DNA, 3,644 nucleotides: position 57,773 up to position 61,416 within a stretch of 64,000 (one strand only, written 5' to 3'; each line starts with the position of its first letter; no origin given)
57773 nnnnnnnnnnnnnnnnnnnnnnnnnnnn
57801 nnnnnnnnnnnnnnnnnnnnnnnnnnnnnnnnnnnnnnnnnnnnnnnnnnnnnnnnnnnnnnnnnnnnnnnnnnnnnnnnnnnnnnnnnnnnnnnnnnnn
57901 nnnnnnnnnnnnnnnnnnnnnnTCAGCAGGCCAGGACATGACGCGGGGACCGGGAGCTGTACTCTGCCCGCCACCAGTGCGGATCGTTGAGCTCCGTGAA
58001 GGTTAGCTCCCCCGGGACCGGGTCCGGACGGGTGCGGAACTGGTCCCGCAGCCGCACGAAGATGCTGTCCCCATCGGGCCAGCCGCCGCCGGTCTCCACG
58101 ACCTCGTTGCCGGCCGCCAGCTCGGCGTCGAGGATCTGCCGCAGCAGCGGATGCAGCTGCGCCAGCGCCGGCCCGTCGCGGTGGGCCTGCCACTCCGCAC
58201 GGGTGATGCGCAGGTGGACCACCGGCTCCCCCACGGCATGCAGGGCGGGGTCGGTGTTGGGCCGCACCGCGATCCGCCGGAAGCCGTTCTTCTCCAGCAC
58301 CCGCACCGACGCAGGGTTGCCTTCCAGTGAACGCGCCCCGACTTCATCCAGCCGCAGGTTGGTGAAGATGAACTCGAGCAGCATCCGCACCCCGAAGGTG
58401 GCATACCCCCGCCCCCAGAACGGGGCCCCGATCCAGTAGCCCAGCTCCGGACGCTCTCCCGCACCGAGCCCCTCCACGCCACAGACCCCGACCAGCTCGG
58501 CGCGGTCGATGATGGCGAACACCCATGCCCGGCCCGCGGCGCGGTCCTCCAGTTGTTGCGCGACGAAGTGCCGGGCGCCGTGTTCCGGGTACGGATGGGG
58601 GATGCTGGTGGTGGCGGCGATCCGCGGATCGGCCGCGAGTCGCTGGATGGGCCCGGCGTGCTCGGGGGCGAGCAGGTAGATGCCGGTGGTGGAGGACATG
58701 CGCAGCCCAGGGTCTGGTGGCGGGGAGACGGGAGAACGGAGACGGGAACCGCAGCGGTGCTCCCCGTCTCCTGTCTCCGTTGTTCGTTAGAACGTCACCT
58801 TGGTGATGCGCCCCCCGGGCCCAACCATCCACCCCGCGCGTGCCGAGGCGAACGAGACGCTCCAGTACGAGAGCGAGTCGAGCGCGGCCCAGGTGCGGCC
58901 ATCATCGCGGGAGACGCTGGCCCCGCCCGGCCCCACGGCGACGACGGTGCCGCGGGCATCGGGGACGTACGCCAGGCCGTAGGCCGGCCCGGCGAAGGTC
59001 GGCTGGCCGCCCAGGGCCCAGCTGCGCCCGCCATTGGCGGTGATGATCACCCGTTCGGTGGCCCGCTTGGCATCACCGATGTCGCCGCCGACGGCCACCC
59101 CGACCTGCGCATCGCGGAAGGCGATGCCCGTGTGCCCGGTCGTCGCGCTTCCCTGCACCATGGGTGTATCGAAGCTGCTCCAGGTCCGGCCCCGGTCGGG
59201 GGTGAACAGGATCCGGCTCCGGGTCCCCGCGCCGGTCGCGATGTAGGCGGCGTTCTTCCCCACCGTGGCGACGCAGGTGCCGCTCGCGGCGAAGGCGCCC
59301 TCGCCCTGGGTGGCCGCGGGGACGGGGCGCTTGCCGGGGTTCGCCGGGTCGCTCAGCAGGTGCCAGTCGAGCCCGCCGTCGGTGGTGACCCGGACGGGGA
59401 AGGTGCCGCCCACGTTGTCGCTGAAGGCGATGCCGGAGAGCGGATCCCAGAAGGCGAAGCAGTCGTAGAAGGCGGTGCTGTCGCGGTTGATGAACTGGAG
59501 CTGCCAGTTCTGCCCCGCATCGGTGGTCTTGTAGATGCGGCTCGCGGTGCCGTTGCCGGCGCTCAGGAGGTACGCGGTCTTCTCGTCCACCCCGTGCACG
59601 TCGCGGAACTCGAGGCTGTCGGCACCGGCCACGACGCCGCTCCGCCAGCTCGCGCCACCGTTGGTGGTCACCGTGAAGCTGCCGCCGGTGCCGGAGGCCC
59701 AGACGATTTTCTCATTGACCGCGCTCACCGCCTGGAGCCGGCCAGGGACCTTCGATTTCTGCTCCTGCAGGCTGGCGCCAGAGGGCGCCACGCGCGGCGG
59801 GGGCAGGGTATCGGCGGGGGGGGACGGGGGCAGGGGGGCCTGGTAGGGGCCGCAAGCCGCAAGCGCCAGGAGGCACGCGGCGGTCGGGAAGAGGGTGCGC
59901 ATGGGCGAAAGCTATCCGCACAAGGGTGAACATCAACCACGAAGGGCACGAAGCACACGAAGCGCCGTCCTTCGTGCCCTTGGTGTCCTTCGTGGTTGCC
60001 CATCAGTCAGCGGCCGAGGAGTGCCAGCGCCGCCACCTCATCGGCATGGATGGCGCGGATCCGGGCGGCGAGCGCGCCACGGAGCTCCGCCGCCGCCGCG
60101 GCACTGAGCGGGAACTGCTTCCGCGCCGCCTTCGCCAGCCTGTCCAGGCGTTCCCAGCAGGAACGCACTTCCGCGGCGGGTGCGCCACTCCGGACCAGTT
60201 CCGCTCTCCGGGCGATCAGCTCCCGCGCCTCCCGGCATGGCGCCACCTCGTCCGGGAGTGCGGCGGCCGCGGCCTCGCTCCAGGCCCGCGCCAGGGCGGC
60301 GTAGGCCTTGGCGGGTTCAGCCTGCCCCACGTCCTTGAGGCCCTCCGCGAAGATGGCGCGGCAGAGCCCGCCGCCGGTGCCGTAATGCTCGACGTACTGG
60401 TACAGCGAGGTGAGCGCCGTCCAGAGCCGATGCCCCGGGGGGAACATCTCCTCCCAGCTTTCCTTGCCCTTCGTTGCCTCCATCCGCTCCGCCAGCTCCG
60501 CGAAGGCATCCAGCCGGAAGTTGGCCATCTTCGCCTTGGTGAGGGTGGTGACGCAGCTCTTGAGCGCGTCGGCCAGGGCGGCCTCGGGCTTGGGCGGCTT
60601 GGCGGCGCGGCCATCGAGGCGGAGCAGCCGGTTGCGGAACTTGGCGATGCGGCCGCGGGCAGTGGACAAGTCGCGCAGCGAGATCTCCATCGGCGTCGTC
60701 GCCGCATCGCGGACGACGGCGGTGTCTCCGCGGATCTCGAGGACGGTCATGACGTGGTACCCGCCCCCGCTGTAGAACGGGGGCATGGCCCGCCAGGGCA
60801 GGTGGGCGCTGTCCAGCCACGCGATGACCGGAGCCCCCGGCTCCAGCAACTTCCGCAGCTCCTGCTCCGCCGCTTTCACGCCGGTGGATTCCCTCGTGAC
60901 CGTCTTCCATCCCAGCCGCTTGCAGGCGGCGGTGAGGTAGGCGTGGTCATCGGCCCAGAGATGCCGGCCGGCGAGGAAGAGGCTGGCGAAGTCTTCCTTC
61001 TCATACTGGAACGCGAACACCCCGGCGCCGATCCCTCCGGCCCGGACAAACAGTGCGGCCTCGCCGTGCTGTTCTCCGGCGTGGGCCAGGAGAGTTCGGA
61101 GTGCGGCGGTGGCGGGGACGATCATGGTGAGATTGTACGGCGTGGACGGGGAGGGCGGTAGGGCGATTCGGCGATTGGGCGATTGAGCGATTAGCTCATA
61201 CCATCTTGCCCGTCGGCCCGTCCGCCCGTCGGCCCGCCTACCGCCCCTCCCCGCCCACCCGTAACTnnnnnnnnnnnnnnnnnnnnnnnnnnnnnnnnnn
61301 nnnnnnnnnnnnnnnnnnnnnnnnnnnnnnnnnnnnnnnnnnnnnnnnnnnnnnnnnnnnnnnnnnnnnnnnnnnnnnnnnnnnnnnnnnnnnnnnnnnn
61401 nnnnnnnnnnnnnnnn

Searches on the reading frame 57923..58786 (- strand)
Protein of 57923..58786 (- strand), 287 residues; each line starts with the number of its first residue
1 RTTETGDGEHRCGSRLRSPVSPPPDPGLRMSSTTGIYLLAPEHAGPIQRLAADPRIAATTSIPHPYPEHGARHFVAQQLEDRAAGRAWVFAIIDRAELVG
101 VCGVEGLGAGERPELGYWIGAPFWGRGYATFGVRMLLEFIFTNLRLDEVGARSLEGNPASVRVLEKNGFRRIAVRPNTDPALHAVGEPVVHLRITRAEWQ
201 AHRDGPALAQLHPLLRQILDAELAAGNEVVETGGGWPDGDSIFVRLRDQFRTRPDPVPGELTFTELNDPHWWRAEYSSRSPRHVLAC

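Call 20: search_protein_families(library=pfam, proteins=[window:57923-58786:-], max_evalue=0.001)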
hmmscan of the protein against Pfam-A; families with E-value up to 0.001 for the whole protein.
window:57923-58786:- (287 aa): 2 families
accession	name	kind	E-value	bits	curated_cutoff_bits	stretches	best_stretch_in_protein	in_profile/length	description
PF13302.13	Acetyltransf_3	-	2e-29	103.5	25.4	1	39-170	7-138/138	Acetyltransferase (GNAT) domain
PF00583.31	Acetyltransf_1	-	1.5e-06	28.9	20.7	1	65-169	15-116/116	Acetyltransferase (GNAT) family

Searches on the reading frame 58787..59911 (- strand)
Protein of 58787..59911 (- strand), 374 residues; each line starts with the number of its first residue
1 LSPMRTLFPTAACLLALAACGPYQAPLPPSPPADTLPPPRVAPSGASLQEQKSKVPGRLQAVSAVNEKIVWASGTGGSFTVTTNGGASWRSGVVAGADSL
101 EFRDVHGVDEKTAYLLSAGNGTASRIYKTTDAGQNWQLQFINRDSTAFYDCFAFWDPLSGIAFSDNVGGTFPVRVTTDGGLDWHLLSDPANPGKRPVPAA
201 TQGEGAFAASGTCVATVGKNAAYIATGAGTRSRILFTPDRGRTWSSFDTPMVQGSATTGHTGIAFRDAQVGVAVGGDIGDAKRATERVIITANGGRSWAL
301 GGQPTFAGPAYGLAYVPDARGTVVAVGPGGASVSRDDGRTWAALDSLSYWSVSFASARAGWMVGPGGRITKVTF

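Call 20: search_protein_families(library=pfam, proteins=[window:58787-59911:-], max_evalue=0.001)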
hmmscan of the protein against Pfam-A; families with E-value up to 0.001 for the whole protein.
window:58787-59911:- (374 aa): 4 families
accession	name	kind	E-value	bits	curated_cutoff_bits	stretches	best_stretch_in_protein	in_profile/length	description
PF15902.12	Sortilin-Vps10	-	1.6e-09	37.5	33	0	218-299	34-110/446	Sortilin, neurotensin receptor 3,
PF02012.26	BNR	-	7.1e-09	34.8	27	0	127-138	1-12/12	BNR/Asp-box repeat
PF14870.12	PSII_BNR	-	7.5e-06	25.8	27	0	59-116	236-293/303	Photosynthesis system II assembly factor YCF48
PF24316.1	Tli3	-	0.00077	20.2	27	0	221-255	72-107/129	T6SS Tli3 immunity protein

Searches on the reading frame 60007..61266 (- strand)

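Call 20: search_protein_families(library=pfam, proteins=[window:60007-61266:-], max_evalue=0.001)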
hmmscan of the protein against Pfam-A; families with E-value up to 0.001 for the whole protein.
window:60007-61266:- (419 aa): 2 families
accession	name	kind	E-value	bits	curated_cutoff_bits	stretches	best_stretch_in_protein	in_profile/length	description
PF14399.12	BtrH_N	-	7.3e-13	49.3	29.7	1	53-187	4-133/134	Butirosin biosynthesis protein H, N-terminal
PF16169.10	DUF4872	-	5.7e-11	42.9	28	1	202-336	8-141/173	Domain of unknown function (DUF4872)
